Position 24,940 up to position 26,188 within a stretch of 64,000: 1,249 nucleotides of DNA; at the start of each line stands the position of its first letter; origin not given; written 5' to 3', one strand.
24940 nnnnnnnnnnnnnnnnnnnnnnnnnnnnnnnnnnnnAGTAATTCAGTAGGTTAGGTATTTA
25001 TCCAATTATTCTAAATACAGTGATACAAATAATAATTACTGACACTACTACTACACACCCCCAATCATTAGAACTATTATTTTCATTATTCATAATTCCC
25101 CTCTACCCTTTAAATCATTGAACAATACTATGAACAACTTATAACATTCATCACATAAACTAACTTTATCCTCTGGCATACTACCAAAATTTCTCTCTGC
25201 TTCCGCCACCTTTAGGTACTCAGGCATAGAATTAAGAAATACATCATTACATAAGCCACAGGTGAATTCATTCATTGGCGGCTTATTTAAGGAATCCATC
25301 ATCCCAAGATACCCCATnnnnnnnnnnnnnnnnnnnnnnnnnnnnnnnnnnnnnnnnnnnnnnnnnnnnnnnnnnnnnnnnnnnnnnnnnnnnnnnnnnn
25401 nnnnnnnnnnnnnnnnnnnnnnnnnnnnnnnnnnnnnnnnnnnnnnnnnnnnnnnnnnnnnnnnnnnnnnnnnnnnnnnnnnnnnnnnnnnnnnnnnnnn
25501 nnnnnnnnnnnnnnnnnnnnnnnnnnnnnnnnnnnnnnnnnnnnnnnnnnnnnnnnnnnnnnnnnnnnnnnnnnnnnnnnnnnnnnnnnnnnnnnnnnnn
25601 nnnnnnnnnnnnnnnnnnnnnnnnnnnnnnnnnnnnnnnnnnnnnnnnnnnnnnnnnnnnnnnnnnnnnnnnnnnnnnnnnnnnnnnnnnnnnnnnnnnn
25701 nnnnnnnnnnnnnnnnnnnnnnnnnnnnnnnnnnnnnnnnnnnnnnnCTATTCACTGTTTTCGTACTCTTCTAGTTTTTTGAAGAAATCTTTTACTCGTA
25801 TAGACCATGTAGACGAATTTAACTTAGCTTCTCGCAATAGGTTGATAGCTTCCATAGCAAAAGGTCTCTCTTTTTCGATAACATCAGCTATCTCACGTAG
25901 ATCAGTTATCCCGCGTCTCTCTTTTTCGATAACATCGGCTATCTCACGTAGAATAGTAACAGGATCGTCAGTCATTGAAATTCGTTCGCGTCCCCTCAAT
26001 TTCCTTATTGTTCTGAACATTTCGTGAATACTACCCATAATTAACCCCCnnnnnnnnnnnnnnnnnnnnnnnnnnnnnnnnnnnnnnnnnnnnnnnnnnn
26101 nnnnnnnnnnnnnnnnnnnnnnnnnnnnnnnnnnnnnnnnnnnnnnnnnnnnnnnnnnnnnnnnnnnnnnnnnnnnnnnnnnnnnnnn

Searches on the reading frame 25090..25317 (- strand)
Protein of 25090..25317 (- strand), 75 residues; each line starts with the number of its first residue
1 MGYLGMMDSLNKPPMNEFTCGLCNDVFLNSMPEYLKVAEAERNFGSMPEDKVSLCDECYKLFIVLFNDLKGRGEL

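Call 67: search_protein_families(library=pfam, proteins=[window:25090-25317:-], max_evalue=0.01)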
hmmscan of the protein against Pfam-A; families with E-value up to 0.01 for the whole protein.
window:25090-25317:- (75 aa): 0 families

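Call 68: search_protein_families(library=phrogs, proteins=[window:25090-25317:-], max_evalue=0.01)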
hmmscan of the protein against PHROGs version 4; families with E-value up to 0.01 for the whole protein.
window:25090-25317:- (75 aa): 1 family
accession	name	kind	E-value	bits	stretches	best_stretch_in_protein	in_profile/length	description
phrog_12343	-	unknown function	4e-05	24.9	0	47-66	37-56/120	-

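Call 78: find_homologous_proteins(query=window:25090-25317:-, max_evalue=0.01)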
Query window:25090-25317:- (75 aa): 1 proteins with E <= 0.01 among 1 candidates.
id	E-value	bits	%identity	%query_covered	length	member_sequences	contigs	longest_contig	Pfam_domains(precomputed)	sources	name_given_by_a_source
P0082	2.4e-34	134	100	81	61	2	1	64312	-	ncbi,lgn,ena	-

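Call 79: find_encoding_contigs(protein=P0082, flank=3000, max_places=10)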
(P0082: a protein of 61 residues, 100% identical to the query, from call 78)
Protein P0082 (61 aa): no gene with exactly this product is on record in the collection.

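Call 80: list_cluster_members(proteins=[P0082, P0001])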
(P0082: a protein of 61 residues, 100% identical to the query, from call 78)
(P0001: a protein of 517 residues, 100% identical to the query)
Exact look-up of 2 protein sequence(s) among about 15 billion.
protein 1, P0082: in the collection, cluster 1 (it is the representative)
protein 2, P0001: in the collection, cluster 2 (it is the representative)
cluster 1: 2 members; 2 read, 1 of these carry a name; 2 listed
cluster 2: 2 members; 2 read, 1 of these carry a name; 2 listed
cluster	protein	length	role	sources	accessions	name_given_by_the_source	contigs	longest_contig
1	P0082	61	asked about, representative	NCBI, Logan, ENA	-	-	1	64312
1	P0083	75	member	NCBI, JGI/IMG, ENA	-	hypothetical protein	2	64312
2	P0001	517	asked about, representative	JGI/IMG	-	hypothetical protein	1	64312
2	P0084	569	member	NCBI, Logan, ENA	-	-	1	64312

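Call 81: find_encoding_contigs(protein=window:25090-25317:-, flank=3000, max_places=10)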
Protein window:25090-25317:- (75 aa): 1 contig read that carries it; 1 place shown.
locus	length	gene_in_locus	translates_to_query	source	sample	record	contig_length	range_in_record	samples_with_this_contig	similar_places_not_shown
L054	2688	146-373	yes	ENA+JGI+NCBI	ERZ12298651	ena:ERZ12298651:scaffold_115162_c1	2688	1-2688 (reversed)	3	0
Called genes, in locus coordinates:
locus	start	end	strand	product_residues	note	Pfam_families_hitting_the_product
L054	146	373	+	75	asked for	-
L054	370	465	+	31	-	-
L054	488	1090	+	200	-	-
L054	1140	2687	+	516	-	?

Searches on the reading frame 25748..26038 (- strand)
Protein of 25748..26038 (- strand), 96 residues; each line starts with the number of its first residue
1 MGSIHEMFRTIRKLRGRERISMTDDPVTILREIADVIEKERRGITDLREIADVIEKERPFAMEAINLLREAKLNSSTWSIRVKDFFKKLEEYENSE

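Call 67: search_protein_families(library=pfam, proteins=[window:25748-26038:-], max_evalue=0.01)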
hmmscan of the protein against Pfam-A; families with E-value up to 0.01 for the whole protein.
window:25748-26038:- (96 aa): 0 families

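Call 68: search_protein_families(library=phrogs, proteins=[window:25748-26038:-], max_evalue=0.01)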
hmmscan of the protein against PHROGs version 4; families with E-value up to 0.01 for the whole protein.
window:25748-26038:- (96 aa): 0 families

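Call 83: find_encoding_contigs(protein=window:25748-26038:-, flank=3000, max_places=10)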
Protein window:25748-26038:- (96 aa): 2 contigs read that carry it; 1 place shown.
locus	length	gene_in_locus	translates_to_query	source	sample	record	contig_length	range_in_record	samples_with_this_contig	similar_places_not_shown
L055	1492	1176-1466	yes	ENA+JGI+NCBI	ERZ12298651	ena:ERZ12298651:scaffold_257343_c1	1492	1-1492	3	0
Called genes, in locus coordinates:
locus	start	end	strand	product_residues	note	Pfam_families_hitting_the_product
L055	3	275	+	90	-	?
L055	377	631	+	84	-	-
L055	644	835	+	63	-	-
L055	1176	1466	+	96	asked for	-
